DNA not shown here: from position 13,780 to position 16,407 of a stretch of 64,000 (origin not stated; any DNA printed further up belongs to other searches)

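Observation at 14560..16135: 776-aa surface protein built from about 17 tandem cysteine-hairpin modules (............-[YI]xxxE)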

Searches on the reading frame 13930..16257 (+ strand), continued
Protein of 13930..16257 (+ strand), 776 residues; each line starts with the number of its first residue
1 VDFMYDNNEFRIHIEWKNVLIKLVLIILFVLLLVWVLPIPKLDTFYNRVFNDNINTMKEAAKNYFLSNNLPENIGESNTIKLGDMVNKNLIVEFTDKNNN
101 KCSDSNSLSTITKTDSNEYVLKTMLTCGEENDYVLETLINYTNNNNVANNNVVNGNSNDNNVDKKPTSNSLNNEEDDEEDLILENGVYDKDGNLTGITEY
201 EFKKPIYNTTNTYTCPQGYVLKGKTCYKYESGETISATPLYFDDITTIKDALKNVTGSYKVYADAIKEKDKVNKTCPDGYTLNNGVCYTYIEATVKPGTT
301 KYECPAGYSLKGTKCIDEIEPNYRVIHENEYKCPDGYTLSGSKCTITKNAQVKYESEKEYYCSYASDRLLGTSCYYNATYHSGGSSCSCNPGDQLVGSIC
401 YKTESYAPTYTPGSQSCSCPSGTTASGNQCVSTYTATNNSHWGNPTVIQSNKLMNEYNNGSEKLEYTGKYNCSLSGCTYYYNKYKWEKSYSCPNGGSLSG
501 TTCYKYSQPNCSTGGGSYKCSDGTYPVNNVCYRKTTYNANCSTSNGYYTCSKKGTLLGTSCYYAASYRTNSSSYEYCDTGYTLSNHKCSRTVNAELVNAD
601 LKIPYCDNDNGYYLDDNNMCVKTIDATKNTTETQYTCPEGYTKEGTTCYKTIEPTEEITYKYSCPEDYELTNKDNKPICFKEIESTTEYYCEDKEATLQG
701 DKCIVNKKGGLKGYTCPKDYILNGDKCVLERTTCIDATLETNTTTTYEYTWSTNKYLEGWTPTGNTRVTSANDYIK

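Call 26: predict_structure(alignment_id=A1)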
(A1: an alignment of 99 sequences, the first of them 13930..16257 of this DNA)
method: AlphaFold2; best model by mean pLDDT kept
length: 776 residues; sequences in the alignment: 99
mean_pLDDT: 78.4   pTM: 0.28
mean pLDDT of the five models: 78.4, 77.3, 76.5, 75.9, 75.0
residues with pLDDT >= 90: 112; 70-90: 536; 50-70: 65; < 50: 63
segments of 3 or more residues with pLDDT < 50: 1-11, 141-180, 773-776
pLDDT, mean of each block of 10 residues (from residue 1): 42 67 87 68 68 89 86 85 89 85 91 89 91 87 34 28 31 37 72 82 85 83 82 80 78 70 79 81 86 74 89 91 83 80 86 65 85 87 70 81 81 63 79 87 91 92 93 90 91 86 83 61 78 83 74 84 75 74 88 83 84 88 85 79 86 83 83 81 71 78 76 83 82 82 81 89 87 46
secondary structure, 60 per line:
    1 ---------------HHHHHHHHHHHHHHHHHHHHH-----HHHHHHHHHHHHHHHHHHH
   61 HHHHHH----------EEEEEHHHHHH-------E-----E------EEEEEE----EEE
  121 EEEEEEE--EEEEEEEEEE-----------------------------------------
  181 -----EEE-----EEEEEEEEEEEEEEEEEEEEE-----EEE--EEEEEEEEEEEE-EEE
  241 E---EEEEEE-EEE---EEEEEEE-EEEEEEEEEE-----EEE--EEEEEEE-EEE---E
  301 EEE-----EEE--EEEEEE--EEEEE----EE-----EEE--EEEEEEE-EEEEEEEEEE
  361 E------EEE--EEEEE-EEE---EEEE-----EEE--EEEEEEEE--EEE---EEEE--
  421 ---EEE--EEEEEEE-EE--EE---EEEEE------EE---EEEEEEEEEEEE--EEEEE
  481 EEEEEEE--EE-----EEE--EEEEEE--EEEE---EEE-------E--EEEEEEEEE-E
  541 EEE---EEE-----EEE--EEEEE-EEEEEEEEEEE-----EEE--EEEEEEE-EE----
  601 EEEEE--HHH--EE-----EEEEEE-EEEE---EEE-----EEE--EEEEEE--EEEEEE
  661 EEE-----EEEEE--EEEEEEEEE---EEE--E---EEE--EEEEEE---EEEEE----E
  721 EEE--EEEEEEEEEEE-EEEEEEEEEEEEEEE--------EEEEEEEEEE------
elements in order (helices of 4 or more, strands of 3 or more residues): H16-36 H42-66 E77-81 H82-87 E108-113 E118-127 E130-139 E186-188 E194-214 E220-222 E225-236 E238-241 E245-250 E252-254 E258-264 E266-275 E281-283 E286-292 E294-296 E300-303 E309-311 E314-319 E322-326 E338-340 E343-349 E351-361 E368-370 E373-377 E379-381 E385-388 E394-396 E399-406 E409-411 E415-418 E424-426 E429-435 E446-450 E462-473 E476-487 E497-499 E502-507 E510-513 E517-519 E530-538 E540-543 E547-549 E555-557 E560-564 E566-576 E582-584 E587-593 E601-605 E620-625 E627-630 E634-636 E642-644 E647-652 E655-663 E669-673 E676-684 E688-690 E697-699 E702-707 E711-715 E720-723 E726-736 E738-752 E761-770

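Call 28: fold_search(model_id=the predicted structure, library=pdb)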
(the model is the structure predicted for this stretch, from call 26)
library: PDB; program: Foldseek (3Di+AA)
matches with E <= 10: 182; with E <= 0.001: 0
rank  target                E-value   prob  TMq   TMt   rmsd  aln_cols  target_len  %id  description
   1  6qz9_0A               1.6e-01  0.06  0.04  0.08  25.8       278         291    8  The cryo-EM structure of the collar complex and tail axis in bacteriophage phi29 (released 2019-06-12)
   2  5ec5_L                1.6e-01  0.03  0.04  0.08  49.1       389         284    8  Crystal structure of lysenin pore (released 2016-05-18)
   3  5ec5_D                1.9e-01  0.03  0.03  0.07  48.0       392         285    8  Crystal structure of lysenin pore (released 2016-05-18)
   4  5ec5_C                2.2e-01  0.02  0.03  0.07  47.6       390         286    7  Crystal structure of lysenin pore (released 2016-05-18)
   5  5ec5_F                2.4e-01  0.02  0.03  0.08  48.3       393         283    8  Crystal structure of lysenin pore (released 2016-05-18)
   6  5ec5_B                2.6e-01  0.03  0.04  0.08  47.6       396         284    7  Crystal structure of lysenin pore (released 2016-05-18)
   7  9dvs_F                2.6e-01  0.01  0.04  0.03  47.2       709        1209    9  CryoEM structure of Syn7942 RNAP-SigA holoenzyme (released 2025-10-15)
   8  5ec5_E                3.3e-01  0.02  0.03  0.07  46.6       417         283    7  Crystal structure of lysenin pore (released 2016-05-18)
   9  5ec5_I                4.6e-01  0.02  0.03  0.08  47.6       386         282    8  Crystal structure of lysenin pore (released 2016-05-18)
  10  7a57_C                5.1e-01  0.02  0.04  0.06  48.7       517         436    8  La Crosse Virus Envelope Glycoprotein Gc W1066H Mutant Fusion Domains in Postfusion Conformation (released 2021-09-01)
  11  5ec5_M                6.1e-01  0.01  0.03  0.07  48.1       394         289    8  Crystal structure of lysenin pore (released 2016-05-18)
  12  5ec5_A                6.4e-01  0.01  0.03  0.07  42.4       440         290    8  Crystal structure of lysenin pore (released 2016-05-18)
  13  7a57_A                8.5e-01  0.01  0.03  0.05  52.2       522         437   10  La Crosse Virus Envelope Glycoprotein Gc W1066H Mutant Fusion Domains in Postfusion Conformation (released 2021-09-01)
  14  7a57_B                2.0e+00  0.01  0.03  0.05  49.7       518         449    9  La Crosse Virus Envelope Glycoprotein Gc W1066H Mutant Fusion Domains in Postfusion Conformation (released 2021-09-01)
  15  6u6u_R                2.1e+00  0.09  0.04  0.13  12.2        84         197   11  IL36R extracellular domain in complex with BI655130 Fab (released 2020-04-22)
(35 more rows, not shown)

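Call 29: find_related_loci(query=A1, collection=genome_contigs, flank=6000)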
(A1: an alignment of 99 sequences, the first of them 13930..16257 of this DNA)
Query A1 (776 aa) in genome_contigs; peptide patterns used: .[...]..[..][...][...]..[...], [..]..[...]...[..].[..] (x = any residue, [..] = any of these).
343 stretches matched a pattern; 240 encode a relative of the query (tblastn E <= 1e-3); the best 80 are kept; 78 distinct loci.
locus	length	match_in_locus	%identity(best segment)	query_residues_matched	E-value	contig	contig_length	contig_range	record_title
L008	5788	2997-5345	85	1-776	0e+0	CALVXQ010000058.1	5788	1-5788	MAG: uncultured Bacilli bacterium isolate BRZ_LM__bin26 genome assembly, contig: BRZ_LM__NODE_19118_length_5788_cov_8.41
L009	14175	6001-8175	49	3-776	0e+0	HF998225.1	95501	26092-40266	Coprobacillus sp. CAG:605 genomic scaffold, scf72, whole genome shotgun sequence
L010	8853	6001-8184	49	3-776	0e+0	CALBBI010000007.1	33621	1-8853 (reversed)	MAG TPA_asm: uncultured Firmicutes bacterium isolate SRR1761718_bin.24_CONCOCT_v1.1_MAG genome assembly, contig: ERZ1756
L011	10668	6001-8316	45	3-776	3e-175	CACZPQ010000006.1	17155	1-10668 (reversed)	MAG: uncultured Erysipelotrichaceae bacterium isolate RUG12834 genome assembly, contig: RUG12834_asm_6, whole genome sho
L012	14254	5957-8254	67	3-776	0e+0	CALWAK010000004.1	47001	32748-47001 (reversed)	MAG: uncultured Bacilli bacterium isolate BRZ_GD__bin14 genome assembly, contig: BRZ_GD__NODE_1111_length_47001_cov_8.33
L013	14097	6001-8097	41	4-767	3e-162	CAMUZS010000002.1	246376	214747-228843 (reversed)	MAG TPA_asm: uncultured Tenericutes bacterium isolate SRR8387716_bin.15_metaWRAP_v1.3_MAG genome assembly, contig: ERZ14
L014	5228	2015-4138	43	4-773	4e-165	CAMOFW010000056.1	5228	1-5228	MAG: uncultured Tenericutes bacterium isolate SRR873603_bin.70_metaWRAP_v1.3_MAG genome assembly, contig: NODE_52043_len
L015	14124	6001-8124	42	3-773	8e-161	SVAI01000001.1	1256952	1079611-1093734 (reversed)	MAG: Bacillota bacterium isolate SIG198 NODE_2_length_1256952_cov_122.863792, whole genome shotgun sequence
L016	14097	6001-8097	39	3-767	2e-123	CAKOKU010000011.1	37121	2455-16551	MAG: uncultured Bacilli bacterium isolate REFINED_METABAT215_TOP10_CONTIGS_1500_ASSEMBLY_K77_MERGED__Hadza_MoBio_hadza-E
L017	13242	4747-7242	37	3-772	1e-122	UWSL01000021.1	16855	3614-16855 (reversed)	uncultured Tenericutes bacterium isolate UMGS1573 genome assembly, contig: NODE_197_length_16855_cov_3.399762, whole gen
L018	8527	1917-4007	37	3-776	1e-122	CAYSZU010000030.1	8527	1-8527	MAG TPA_asm: uncultured Muribaculaceae bacterium isolate SRP192927_co2_725 genome assembly, contig: NODE_17180_length_85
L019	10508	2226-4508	38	2-772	7e-120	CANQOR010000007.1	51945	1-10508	MAG: uncultured Bacilli bacterium isolate Lapin-032__bin83 genome assembly, contig: Lapin-032__NODE_1111_length_51945_co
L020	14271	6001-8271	39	4-768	3e-118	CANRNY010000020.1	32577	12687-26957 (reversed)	MAG: uncultured Bacilli bacterium isolate Lapin-020__bin70 genome assembly, contig: Lapin-020__NODE_1623_length_32577_co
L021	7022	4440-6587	36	1-767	3e-117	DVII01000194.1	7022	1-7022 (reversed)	MAG TPA_asm: Candidatus Coprovivens excrementavium isolate 3297 CHK115__C247008_L7022_ERR2241863, whole genome shotgun s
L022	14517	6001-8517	37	3-772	9e-117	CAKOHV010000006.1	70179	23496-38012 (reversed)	MAG: uncultured Bacilli bacterium isolate REFINED_METABAT215_TOP10_CONTIGS_1500_ASSEMBLY_K77_MERGED__Hadza_MoBio_hadza-E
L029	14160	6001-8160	37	3-768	7e-111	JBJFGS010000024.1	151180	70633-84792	MAG: Candidatus Coprovivens sp. isolate PUUB45_bin.013 NODE_25_length_151180_cov_21.050177, whole genome shotgun sequenc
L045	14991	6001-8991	33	4-772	7e-68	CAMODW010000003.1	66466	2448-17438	MAG: uncultured Firmicutes bacterium isolate SRR873606_bin.106_metaWRAP_v1.3_MAG genome assembly, contig: NODE_439_lengt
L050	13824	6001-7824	35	14-767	8e-56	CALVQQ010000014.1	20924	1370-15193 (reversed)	MAG: uncultured Bacilli bacterium isolate BRZ_BP__bin85 genome assembly, contig: BRZ_BP__NODE_3165_length_20924_cov_9.28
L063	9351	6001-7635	27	14-767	5e-43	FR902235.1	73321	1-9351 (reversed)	Clostridium sp. CAG:628 genomic scaffold, scf78, whole genome shotgun sequence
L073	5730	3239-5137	26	4-767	6e-39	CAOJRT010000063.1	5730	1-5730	MAG TPA_asm: uncultured Bacillales bacterium isolate SRR15604628_bin.33_metawrap_v1.3_MAG genome assembly, contig: NODE.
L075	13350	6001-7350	29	9-768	9e-37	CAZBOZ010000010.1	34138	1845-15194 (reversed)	MAG TPA_asm: uncultured Muribaculaceae bacterium isolate SRP294416_co1_19 genome assembly, contig: NODE_2162_length_3413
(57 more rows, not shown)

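Call 33: search_protein_families(library=pfam, proteins=[L017:3221-4729:+, L045:4297-5985:+, L063:4651-5955:+, L029:4207-5979:+, L073:1278-3212:+, L005:6756-7979:+, L016:4933-5985:+, L075:4761-5972:+, L050:4500-5948:+], max_evalue=0.1)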
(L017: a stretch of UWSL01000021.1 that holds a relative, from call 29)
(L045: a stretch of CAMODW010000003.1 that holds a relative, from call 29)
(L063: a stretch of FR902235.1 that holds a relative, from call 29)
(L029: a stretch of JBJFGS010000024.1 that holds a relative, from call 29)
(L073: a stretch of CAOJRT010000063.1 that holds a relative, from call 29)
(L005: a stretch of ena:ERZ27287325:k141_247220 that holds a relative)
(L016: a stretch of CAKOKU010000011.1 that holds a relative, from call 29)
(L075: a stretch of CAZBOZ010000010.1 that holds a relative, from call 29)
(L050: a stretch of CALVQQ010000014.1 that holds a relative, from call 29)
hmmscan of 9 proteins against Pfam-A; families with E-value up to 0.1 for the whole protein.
L017:3221-4729:+ (503 aa): 0 families

L045:4297-5985:+ (563 aa): 2 families
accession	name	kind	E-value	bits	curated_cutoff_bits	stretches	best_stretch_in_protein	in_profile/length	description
PF04385.20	FAINT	-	0.0073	16.7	20.7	1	146-189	17-52/78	Domain of unknown function, DUF529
PF14058.11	PcfK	-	0.089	13.3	27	0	45-118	52-126/139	PcfK-like protein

L063:4651-5955:+ (435 aa): 0 families

L029:4207-5979:+ (591 aa): 0 families

L073:1278-3212:+ (645 aa): 1 family
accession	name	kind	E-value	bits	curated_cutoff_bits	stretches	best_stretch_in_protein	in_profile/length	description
PF00226.36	DnaJ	-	0.00012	22.6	27.8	1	10-34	1-25/63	DnaJ domain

L005:6756-7979:+ (408 aa): 0 families

L016:4933-5985:+ (351 aa): 1 family
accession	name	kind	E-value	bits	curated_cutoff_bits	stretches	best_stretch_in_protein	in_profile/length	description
PF10518.14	TAT_signal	-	0.0071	16.7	22.7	1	31-44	2-15/21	TAT (twin-arginine translocation) pathway signal sequence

L075:4761-5972:+ (404 aa): 0 families

L050:4500-5948:+ (483 aa): 2 families
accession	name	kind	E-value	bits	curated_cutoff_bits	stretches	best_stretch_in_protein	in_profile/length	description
PF19268.4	CIS_TMP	-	0.0023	17.7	27.8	1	20-196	133-311/463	Contractile injection system tape measure protein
PF06892.16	Phage_CP76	-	0.074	13.4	26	0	252-283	24-55/146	Phage regulatory protein CII (CP76)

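Call 40: fold_search(model_id=the predicted structure, library=viral)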
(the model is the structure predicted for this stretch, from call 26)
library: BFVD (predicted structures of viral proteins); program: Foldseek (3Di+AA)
matches with E <= 10: 467; with E <= 0.001: 4
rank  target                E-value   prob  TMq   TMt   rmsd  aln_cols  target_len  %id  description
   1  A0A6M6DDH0            1.6e-12  1.00  0.05  0.04  59.8       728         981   14  (no name in the UniProt tables at hand)
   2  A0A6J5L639            4.8e-05  0.47  0.06  0.08  61.5       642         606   12  PA14 domain containing protein (Fragment) [uncultured Caudovirales phage]
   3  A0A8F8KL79            4.4e-04  0.25  0.05  0.07  46.0       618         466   12  Hemagglutinin [Clandestinovirus]
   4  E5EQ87                7.0e-04  0.41  0.04  0.04  40.4       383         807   15  (no name in the UniProt tables at hand)
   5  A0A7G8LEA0            1.5e-03  0.13  0.05  0.06  60.0       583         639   11  (no name in the UniProt tables at hand)
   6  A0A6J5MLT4            6.1e-03  0.12  0.04  0.08  36.9       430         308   14  Uncharacterized protein [uncultured Caudovirales phage]
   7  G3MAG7                1.6e-02  0.03  0.04  0.03  56.5       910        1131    9  Gp426 [Bacillus phage G]
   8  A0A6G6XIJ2            5.3e-02  0.03  0.04  0.03  46.0       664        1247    8  (no name in the UniProt tables at hand)
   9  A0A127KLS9            7.4e-02  0.02  0.03  0.04  50.5       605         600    9  Virion structural protein [Cyanophage S-RIM32]
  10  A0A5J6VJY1            8.2e-02  0.21  0.04  0.03  31.4       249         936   17  Uncharacterized protein [Megaviridae environmental sample]
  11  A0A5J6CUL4            9.0e-02  0.03  0.04  0.02  58.3       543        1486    9  Envelopment polyprotein (Fragment) [Fulton virus]
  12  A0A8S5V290            1.2e-01  0.04  0.03  0.05  50.0       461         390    7  Uncharacterized protein [Myoviridae sp. ctJ2i1]
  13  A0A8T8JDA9            1.4e-01  0.02  0.04  0.07  44.4       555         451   10  (no name in the UniProt tables at hand)
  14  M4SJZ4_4              1.6e-01  0.02  0.03  0.02  51.2       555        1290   10  LamG-like jellyroll fold domain-containing protein (Fragment) [Synechococcus phage Syn30]
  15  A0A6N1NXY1            1.6e-01  0.01  0.04  0.03  62.5       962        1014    8  DUF11 domain-containing protein [Tupanvirus soda lake]
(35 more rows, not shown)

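Call 51: search_dna_similar(query=window:13939-16257:+, collection=phages, mode=protein, max_evalue=0.001, max_rows=20)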
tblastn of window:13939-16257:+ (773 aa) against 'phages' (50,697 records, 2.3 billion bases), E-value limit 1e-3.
No match.

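Call 80: search_protein_representatives(alignment_id=A1)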
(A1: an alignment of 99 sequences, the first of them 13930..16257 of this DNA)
Query: 99 sequences, 731 profile positions. Proteins with E-value up to 0.001 (for the whole library): 2859; up to 1e-10: 1467; up to 1e-30: 572. The best 150 are listed.
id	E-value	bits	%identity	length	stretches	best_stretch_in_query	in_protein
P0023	2.6e-294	994.7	-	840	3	1-346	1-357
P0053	5.5e-281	950.6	-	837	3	1-411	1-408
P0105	3.6e-276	934.7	-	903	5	10-404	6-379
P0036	4.6e-264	894.6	-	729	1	1-728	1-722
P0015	6.1e-250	847.9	-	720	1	1-726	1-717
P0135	6.9e-243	824.6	-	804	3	1-407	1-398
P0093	4.4e-226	769.1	-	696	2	190-728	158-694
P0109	5.4e-223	758.9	-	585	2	1-363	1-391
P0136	2.5e-219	746.8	-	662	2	192-721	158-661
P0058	2.0e-198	677.6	-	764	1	1-729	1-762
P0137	5.1e-187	639.9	-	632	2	1-486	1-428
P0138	2.2e-186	637.9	-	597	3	350-728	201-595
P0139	4.1e-158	544.4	-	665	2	247-726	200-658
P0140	1.9e-156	538.9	-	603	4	4-152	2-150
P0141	1.3e-155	536.1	-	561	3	478-723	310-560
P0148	4.3e-128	445.1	-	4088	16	266-624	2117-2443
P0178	2.1e-92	327.1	-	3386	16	211-400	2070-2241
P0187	1.9e-87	310.7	-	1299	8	264-402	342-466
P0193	3.4e-85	303.3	-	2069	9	301-609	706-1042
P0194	4.6e-85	302.9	-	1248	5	270-613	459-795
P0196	7.6e-84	298.8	-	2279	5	270-607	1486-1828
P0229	1.3e-71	258.4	-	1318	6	271-406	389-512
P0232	4.5e-71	256.6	-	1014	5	271-407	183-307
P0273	3.3e-60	220.7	-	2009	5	269-628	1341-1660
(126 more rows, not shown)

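Call 81: search_protein_families(library=pfam, proteins=[P0148, P0178, P0193], max_evalue=0.001)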
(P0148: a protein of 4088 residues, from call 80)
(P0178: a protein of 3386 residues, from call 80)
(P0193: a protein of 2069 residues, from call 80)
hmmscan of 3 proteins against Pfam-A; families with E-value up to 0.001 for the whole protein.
P0148 (4088 aa): 0 families

P0178 (3386 aa): 0 families

P0193 (2069 aa): 0 families
